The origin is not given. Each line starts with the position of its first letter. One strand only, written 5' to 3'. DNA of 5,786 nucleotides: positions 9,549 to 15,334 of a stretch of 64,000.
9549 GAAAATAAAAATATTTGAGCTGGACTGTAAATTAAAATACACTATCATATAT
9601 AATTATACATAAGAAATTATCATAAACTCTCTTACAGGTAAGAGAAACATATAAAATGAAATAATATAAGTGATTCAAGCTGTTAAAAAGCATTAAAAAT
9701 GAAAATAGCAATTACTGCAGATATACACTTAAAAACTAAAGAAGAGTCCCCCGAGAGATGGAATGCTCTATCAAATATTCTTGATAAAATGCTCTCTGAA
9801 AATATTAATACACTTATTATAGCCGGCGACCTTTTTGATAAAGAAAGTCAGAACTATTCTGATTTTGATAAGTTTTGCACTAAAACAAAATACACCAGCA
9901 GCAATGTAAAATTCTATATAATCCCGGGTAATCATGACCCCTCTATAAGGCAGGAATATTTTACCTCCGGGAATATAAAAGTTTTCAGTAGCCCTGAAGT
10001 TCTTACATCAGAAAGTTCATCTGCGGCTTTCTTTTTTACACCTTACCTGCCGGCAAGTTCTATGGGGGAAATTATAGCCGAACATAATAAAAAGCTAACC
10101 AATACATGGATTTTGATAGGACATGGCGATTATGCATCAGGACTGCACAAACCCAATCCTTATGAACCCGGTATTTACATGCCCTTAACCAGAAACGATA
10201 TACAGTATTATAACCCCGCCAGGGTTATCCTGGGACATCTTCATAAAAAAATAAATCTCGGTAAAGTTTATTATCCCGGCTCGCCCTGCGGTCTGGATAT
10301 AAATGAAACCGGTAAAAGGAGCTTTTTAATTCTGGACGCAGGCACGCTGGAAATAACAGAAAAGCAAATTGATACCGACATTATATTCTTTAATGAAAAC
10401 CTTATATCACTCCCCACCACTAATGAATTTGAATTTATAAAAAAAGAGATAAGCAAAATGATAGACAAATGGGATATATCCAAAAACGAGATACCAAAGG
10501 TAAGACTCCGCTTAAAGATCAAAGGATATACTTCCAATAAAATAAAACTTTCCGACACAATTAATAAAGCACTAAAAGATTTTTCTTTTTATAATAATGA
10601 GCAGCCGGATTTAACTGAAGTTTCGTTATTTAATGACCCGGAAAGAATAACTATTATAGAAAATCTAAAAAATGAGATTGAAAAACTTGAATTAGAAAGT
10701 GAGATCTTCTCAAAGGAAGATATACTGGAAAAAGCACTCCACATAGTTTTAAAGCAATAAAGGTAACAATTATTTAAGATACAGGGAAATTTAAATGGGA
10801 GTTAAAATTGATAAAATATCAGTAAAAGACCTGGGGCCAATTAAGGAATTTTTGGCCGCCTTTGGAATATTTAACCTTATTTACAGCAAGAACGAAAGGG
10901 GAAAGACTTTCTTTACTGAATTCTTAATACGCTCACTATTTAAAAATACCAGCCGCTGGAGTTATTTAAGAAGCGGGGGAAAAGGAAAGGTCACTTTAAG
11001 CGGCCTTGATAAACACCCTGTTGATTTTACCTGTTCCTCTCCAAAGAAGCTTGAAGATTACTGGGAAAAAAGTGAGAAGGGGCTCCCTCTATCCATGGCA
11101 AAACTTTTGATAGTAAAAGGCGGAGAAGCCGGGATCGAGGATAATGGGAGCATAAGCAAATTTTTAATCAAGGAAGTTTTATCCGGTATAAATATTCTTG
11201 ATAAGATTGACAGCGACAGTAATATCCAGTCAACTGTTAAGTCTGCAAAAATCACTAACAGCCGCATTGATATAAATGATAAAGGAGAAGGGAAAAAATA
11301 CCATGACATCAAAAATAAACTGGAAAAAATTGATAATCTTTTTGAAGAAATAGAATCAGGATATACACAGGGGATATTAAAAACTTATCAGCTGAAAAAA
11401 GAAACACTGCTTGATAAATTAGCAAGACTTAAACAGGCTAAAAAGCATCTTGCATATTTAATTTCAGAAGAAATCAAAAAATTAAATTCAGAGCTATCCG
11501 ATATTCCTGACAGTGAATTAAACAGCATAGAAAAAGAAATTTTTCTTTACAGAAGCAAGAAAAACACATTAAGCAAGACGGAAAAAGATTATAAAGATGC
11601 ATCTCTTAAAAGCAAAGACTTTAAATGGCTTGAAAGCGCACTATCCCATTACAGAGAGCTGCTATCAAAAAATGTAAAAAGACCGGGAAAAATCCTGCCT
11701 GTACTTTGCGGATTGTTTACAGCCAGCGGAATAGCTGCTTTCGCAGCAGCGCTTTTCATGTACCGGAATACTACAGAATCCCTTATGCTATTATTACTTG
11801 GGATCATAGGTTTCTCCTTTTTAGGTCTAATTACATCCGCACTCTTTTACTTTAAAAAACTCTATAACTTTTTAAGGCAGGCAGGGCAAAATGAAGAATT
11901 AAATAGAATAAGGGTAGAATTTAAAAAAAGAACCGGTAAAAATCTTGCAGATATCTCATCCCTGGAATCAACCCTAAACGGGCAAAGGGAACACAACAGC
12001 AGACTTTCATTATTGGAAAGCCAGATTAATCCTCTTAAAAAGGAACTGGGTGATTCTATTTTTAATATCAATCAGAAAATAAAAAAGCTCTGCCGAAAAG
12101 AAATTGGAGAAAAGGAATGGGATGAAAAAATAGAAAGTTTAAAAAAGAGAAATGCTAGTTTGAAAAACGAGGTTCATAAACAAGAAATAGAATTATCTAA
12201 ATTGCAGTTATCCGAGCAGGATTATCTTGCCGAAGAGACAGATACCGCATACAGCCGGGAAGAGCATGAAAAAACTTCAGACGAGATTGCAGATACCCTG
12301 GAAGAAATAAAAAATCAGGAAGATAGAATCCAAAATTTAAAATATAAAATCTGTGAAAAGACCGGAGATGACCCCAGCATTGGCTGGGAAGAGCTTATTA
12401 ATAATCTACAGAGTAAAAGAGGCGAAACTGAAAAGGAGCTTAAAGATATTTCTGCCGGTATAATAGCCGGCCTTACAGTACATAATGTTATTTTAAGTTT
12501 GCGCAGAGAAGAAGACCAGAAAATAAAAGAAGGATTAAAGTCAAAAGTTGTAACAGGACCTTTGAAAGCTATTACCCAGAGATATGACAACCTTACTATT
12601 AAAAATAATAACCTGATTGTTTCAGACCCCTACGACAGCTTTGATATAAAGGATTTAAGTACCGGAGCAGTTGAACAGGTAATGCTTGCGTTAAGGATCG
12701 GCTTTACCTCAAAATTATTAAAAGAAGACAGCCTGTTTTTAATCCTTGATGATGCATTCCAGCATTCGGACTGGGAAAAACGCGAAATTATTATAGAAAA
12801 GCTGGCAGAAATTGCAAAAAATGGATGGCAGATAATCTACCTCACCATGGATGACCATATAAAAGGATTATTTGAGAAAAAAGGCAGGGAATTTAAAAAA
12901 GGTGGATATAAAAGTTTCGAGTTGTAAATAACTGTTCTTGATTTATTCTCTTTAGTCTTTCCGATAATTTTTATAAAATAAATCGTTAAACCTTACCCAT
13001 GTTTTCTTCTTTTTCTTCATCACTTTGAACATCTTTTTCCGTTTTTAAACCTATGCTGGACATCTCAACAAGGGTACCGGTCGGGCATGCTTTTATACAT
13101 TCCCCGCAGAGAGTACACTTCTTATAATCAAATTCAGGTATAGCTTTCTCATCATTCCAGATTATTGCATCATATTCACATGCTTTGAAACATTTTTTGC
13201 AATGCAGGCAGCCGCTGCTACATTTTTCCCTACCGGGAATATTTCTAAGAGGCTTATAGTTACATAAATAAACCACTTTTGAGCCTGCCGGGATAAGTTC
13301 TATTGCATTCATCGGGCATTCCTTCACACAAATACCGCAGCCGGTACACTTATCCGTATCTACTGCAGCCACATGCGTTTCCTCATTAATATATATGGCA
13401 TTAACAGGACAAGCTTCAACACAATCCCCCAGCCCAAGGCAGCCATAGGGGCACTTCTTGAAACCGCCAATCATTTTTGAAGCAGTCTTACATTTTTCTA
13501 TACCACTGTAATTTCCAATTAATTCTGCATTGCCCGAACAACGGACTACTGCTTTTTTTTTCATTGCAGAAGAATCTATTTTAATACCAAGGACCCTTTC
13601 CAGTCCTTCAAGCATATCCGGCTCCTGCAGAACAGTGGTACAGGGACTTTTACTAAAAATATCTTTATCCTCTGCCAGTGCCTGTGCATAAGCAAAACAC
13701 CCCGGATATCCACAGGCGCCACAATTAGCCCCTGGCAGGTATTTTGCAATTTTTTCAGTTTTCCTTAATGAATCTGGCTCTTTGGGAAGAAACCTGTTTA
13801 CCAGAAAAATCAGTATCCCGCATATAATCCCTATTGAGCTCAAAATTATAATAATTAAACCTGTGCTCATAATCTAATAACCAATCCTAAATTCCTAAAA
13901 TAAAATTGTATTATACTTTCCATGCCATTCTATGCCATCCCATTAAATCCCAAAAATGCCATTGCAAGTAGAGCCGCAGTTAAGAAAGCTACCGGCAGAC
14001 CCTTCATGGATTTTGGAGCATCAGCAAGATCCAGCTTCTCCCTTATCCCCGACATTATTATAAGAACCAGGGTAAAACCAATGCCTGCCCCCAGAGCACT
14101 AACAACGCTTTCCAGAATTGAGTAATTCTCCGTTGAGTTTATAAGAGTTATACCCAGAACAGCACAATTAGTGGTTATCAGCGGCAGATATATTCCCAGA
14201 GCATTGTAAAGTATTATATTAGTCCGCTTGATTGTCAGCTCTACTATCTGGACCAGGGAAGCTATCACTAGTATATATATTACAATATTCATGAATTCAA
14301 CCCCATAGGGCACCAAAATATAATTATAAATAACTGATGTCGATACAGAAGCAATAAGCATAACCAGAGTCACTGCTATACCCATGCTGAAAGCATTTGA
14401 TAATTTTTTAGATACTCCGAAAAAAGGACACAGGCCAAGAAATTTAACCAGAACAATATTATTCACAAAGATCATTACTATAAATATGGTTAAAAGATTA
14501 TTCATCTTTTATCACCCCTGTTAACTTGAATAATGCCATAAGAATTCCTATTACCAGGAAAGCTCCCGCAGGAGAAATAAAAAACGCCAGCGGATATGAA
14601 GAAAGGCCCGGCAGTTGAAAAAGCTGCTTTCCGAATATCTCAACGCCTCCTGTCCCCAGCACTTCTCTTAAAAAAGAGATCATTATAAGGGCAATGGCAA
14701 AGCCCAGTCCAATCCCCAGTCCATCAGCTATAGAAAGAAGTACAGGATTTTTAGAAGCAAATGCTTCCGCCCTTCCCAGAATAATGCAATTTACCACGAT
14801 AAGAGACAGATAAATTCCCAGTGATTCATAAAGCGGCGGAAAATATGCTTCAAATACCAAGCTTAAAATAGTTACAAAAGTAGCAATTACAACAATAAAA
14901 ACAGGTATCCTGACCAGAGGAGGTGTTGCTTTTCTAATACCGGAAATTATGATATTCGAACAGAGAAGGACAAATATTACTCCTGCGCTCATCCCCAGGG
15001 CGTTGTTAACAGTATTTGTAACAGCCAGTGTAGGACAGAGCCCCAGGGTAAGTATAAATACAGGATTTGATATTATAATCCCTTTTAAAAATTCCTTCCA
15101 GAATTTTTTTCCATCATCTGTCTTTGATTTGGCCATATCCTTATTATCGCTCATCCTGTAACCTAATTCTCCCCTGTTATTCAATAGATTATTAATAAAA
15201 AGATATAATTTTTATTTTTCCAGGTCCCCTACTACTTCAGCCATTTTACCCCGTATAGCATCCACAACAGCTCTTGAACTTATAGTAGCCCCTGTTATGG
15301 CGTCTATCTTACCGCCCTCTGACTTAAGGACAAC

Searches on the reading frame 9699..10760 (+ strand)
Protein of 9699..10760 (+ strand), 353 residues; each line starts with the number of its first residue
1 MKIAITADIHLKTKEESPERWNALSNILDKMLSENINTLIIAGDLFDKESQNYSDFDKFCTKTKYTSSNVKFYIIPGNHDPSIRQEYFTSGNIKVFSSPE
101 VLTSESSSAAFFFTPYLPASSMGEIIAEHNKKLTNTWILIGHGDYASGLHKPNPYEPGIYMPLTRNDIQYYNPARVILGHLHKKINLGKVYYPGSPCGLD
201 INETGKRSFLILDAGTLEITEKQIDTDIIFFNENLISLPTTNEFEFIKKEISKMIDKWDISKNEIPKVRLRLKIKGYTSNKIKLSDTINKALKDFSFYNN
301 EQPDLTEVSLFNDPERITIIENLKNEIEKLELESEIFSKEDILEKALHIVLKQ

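Call 63: search_protein_families(library=pfam, proteins=[window:9699-10760:+], max_evalue=0.00001)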
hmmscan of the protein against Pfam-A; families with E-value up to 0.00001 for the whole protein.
window:9699-10760:+ (353 aa): 2 families
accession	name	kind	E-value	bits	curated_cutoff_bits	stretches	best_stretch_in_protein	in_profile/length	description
PF00149.33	Metallophos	-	7.1e-17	62.9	21.5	1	1-183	1-190/191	Calcineurin-like phosphoesterase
PF12850.12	Metallophos_2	-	5.6e-07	30.1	27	1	1-213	1-150/154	Calcineurin-like phosphoesterase superfamily domain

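Call 65: search_protein_families(library=ncbifam, proteins=[window:9699-10760:+], max_evalue=0.01)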
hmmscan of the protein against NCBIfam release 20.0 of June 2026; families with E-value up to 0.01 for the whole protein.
window:9699-10760:+ (353 aa): 13 families
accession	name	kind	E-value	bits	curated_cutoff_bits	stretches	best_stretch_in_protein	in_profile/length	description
TIGR00619.1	sbcd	subfamily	5.8e-13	49.2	77.65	1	1-82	1-88/252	exonuclease subunit SbcD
TIGR03729.1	acc_ester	subfamily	7.4e-09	35.4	148.25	1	2-82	1-74/239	putative phosphoesterase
NF041031.1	Mre11_Sulfo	equivalog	1.7e-08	34.1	500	1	20-89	24-95/374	DNA double-strand break repair protein Mre11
NF008206.2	PRK10966.1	equivalog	7.1e-08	31.9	450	1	1-81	1-86/380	exonuclease subunit SbcD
NF003743.0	PRK05340.1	equivalog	1.2e-06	27.8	134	1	1-105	2-107/242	UDP-2,3-diacylglucosamine diphosphatase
TIGR00040.1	yfcE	subfamily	5.8e-05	23.2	56.25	0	1-86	1-72/158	YfcE family phosphodiesterase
NF041753.2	sbcd_Staph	equivalog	9.3e-05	21.4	480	1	1-88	1-94/375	exonuclease subunit SbcD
TIGR04123.1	P_estr_lig_assc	hypoth_equivalog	0.00012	21.6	150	1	29-83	58-111/207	ligase-associated DNA damage response endonuclease PdeM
NF041030.1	Mre11_Halo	equivalog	0.00013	21.3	550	1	6-249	7-253/361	DNA double-strand break repair protein Mre11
NF003116.0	PRK04036.1-1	equivalog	0.00057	18.7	425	1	3-81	277-367/530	DNA-directed DNA polymerase II small subunit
NF041029.1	Mre11_Pyroc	equivalog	0.00066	18.6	600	1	1-84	1-90/438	DNA double-strand break repair protein Mre11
NF003118.0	PRK04036.1-3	equivalog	0.0012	17.9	445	1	2-85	227-323/481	DNA-directed DNA polymerase II small subunit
NF053862.1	DS9_1_antiphage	equivalog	0.0038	16.1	420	1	17-85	219-293/486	anti-phage phosphoesterase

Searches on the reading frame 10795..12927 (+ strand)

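Call 63: search_protein_families(library=pfam, proteins=[window:10795-12927:+], max_evalue=0.00001)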
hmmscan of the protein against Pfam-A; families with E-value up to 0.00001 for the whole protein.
window:10795-12927:+ (710 aa): 0 families

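Call 65: search_protein_families(library=ncbifam, proteins=[window:10795-12927:+], max_evalue=0.01)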
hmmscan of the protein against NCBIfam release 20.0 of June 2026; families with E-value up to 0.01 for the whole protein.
window:10795-12927:+ (710 aa): 0 families

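Call 66: search_protein_families(library=pfam, proteins=[window:10795-12927:+], max_evalue=1)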
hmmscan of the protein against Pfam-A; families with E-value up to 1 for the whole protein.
window:10795-12927:+ (710 aa): 3 families
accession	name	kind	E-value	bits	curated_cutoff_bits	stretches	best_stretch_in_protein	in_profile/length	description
PF20990.2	DUF2207_C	-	0.0025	18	33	1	224-348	48-185/247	Predicted membrane protein (DUF2207) C-terminal domain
PF07086.17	Jagunal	-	0.0099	16.4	25.4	1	308-368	85-145/187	Jagunal, ER re-organisation during oogenesis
PF06103.16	DUF948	-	0.27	11.9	37.2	0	399-427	30-58/89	Bacterial protein of unknown function (DUF948)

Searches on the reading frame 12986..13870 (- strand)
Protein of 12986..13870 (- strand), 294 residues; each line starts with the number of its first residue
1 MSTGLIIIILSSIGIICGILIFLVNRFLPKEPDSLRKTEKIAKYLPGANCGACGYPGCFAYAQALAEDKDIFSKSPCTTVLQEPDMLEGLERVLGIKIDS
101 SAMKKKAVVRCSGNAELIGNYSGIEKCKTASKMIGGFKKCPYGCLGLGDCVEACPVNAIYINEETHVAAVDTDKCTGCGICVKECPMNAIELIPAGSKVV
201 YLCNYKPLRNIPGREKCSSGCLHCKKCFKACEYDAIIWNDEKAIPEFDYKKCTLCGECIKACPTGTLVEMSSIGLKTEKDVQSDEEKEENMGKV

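Call 63: search_protein_families(library=pfam, proteins=[window:12986-13870:-], max_evalue=0.00001)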
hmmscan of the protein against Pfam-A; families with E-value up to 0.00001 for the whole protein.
window:12986-13870:- (294 aa): 12 families
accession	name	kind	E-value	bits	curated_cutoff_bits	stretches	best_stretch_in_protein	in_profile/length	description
PF00037.32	Fer4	-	3.2e-21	74.7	21.1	2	170-191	3-24/24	4Fe-4S binding domain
PF12838.12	Fer4_7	-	9.6e-19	68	27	2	144-189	5-52/52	4Fe-4S dicluster domain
PF13237.11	Fer4_10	-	1.1e-17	64.1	25.5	2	143-186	8-53/53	4Fe-4S dicluster domain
PF12837.12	Fer4_6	-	1.3e-17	63.3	25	2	167-190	1-24/24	4Fe-4S binding domain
PF14697.11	Fer4_21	-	1e-16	61.2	35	2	144-192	8-59/59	4Fe-4S dicluster domain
PF13187.11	Fer4_9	-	8.6e-13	48.6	27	2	221-265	2-50/52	4Fe-4S dicluster domain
PF04060.18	FeS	-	4.9e-11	42.6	23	1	45-69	1-25/33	Putative Fe-S cluster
PF13484.11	Fer4_16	-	1.4e-10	42.2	30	0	251-286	1-35/66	4Fe-4S double cluster binding domain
PF12797.12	Fer4_2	-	3.7e-10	39.5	24.5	1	169-186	4-21/22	4Fe-4S binding domain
PF12798.12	Fer4_3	-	1.3e-08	35.5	27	0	175-189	1-15/15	4Fe-4S binding domain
PF25160.1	LdpA_Fe-S-bd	-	1.6e-08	34.6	27.6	1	140-192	1-45/49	LdpA Fe-S cluster-binding domain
PF12800.12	Fer4_4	-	5.2e-08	33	24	0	172-187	1-16/17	4Fe-4S binding domain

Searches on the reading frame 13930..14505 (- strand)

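Call 63: search_protein_families(library=pfam, proteins=[window:13930-14505:-], max_evalue=0.00001)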
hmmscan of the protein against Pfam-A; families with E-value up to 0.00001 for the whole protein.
window:13930-14505:- (191 aa): 1 family
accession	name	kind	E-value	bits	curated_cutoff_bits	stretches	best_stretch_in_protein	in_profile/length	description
PF02508.19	Rnf-Nqr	-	7.9e-57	192.5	23.8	1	5-190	2-173/174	Rnf-Nqr subunit, membrane protein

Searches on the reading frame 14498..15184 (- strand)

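Call 63: search_protein_families(library=pfam, proteins=[window:14498-15184:-], max_evalue=0.00001)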
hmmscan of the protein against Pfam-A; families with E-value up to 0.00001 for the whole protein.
window:14498-15184:- (228 aa): 1 family
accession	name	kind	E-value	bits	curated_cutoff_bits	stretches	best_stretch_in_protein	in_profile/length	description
PF02508.19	Rnf-Nqr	-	4.8e-60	203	23.8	1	29-216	2-174/174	Rnf-Nqr subunit, membrane protein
